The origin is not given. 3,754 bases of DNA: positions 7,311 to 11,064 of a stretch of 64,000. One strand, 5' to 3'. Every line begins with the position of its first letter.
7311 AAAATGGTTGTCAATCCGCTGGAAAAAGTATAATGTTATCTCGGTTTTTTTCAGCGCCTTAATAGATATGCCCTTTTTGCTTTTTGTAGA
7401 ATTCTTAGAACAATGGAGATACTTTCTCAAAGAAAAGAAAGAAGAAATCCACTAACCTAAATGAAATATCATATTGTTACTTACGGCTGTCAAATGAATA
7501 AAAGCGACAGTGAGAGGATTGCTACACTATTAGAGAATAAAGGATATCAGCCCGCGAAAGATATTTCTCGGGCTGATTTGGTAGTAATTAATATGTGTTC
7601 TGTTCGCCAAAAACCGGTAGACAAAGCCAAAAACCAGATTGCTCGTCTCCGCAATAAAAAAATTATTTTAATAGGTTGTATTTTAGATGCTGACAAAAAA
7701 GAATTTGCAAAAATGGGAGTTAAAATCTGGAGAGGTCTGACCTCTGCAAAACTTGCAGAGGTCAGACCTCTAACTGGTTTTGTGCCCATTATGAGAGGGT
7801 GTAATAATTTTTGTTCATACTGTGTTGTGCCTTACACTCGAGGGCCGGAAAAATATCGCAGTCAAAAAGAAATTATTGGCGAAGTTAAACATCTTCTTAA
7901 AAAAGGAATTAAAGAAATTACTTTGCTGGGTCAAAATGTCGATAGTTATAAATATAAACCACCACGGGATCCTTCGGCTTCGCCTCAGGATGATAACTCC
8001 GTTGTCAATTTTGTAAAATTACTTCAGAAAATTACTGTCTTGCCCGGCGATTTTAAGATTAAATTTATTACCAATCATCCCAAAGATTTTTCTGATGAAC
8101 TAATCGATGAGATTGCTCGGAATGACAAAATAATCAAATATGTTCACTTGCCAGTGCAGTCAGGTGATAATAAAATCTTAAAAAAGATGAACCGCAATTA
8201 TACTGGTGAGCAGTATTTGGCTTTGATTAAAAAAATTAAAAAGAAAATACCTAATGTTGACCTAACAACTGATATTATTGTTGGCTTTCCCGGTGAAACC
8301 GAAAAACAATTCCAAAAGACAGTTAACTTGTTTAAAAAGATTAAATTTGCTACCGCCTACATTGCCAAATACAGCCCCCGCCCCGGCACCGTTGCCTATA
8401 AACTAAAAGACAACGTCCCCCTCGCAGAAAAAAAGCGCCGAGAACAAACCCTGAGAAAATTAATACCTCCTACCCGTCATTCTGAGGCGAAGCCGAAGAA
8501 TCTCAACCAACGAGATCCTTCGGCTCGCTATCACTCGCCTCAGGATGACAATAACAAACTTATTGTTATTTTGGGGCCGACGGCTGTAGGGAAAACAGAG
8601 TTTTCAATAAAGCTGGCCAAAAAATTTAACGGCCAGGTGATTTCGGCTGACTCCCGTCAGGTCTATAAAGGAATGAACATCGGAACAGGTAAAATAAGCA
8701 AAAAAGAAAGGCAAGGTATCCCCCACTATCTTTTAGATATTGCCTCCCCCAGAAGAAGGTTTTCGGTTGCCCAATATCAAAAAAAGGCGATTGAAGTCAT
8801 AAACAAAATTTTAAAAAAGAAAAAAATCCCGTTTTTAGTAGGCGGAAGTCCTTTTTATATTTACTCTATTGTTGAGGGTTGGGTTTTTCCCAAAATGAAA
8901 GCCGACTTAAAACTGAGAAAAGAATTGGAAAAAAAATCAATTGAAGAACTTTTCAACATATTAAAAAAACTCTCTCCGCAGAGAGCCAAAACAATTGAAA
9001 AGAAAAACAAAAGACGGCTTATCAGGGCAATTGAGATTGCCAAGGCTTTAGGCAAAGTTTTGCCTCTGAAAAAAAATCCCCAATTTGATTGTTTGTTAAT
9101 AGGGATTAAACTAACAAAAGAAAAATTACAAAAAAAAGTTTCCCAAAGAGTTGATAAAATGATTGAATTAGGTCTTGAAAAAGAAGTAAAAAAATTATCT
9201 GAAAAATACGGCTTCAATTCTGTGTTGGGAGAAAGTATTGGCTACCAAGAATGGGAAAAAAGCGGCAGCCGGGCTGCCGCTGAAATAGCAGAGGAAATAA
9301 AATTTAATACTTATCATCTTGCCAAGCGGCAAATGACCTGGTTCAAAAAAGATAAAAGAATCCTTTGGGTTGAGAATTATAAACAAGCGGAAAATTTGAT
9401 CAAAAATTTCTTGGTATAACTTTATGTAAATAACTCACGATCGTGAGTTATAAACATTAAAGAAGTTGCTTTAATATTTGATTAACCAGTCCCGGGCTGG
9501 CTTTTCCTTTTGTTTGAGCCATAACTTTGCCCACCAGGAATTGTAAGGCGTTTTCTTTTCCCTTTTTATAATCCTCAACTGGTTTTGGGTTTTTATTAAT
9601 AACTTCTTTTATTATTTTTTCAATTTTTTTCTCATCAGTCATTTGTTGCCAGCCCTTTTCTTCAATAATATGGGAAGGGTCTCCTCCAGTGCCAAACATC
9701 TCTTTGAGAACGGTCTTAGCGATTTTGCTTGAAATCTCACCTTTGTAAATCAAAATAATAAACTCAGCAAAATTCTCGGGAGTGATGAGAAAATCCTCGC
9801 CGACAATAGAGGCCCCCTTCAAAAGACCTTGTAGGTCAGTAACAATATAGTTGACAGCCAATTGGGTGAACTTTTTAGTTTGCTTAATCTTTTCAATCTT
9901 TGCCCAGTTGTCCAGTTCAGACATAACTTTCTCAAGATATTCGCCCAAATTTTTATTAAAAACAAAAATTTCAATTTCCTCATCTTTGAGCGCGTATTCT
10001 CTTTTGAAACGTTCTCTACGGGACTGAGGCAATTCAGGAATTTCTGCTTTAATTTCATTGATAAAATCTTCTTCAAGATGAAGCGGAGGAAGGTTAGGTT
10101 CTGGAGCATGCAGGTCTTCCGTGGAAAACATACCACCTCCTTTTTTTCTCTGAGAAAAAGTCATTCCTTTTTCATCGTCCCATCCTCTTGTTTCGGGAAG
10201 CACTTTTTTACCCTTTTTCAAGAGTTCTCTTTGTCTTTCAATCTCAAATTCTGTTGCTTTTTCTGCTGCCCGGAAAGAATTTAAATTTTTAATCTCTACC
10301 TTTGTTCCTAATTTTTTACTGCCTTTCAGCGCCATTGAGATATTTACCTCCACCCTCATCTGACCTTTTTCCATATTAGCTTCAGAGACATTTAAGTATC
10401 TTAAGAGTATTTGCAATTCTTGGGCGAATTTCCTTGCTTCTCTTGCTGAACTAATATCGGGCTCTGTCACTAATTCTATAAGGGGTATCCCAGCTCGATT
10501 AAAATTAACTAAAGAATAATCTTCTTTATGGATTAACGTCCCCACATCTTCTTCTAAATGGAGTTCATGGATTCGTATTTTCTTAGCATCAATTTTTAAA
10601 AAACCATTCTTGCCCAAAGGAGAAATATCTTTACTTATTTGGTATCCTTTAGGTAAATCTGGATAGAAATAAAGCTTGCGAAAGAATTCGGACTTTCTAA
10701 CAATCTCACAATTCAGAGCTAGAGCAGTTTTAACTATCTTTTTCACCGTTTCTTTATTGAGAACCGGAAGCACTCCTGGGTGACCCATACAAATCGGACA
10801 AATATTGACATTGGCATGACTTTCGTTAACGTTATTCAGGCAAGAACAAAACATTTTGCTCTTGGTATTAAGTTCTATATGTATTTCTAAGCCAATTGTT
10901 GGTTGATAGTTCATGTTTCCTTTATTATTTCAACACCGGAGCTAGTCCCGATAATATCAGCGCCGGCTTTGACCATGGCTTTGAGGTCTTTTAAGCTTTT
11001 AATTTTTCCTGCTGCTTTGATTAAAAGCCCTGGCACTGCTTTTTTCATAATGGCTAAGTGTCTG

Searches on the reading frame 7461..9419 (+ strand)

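Call 37: search_protein_families(library=pfam, proteins=[window:7461-9419:+], max_evalue=0.001)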
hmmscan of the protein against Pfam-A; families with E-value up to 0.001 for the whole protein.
window:7461-9419:+ (652 aa): 4 families
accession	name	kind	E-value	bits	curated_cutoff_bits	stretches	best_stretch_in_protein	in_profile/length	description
PF01715.23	IPPT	-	2.3e-64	217.8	23.6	1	400-631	1-243/243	IPP transferase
PF04055.27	Radical_SAM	-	3e-33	115.8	29.5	1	108-290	1-165/166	Radical SAM superfamily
PF00919.26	UPF0004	-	3.4e-22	78.7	27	1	2-85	1-89/98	Uncharacterized protein family UPF0004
PF01745.22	IPT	-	5.6e-09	36.2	20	1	366-463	2-99/233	Isopentenyl transferase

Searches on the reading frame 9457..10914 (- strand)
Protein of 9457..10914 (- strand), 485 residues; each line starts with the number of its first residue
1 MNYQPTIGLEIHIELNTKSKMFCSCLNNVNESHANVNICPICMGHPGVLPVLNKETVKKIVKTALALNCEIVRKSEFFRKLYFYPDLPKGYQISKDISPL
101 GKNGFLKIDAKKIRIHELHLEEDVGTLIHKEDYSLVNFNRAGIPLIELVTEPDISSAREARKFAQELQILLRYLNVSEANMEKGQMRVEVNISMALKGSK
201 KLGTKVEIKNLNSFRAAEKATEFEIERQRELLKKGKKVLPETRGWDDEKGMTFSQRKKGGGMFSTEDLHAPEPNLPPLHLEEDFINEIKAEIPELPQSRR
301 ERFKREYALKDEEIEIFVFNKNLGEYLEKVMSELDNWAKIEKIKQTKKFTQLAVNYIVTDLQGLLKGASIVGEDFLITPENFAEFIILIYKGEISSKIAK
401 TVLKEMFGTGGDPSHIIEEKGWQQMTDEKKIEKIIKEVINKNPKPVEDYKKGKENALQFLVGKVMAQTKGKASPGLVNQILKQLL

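Call 37: search_protein_families(library=pfam, proteins=[window:9457-10914:-], max_evalue=0.001)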
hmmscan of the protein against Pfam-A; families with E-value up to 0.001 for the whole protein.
window:9457-10914:- (485 aa): 2 families
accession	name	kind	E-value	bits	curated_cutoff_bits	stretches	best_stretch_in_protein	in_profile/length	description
PF02934.20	GatB_N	-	8.6e-101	337.2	23.4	1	6-285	2-276/277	GatB/GatE catalytic domain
PF02637.23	GatB_Yqey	-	1.8e-44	151.7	27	1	341-485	4-148/148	GatB domain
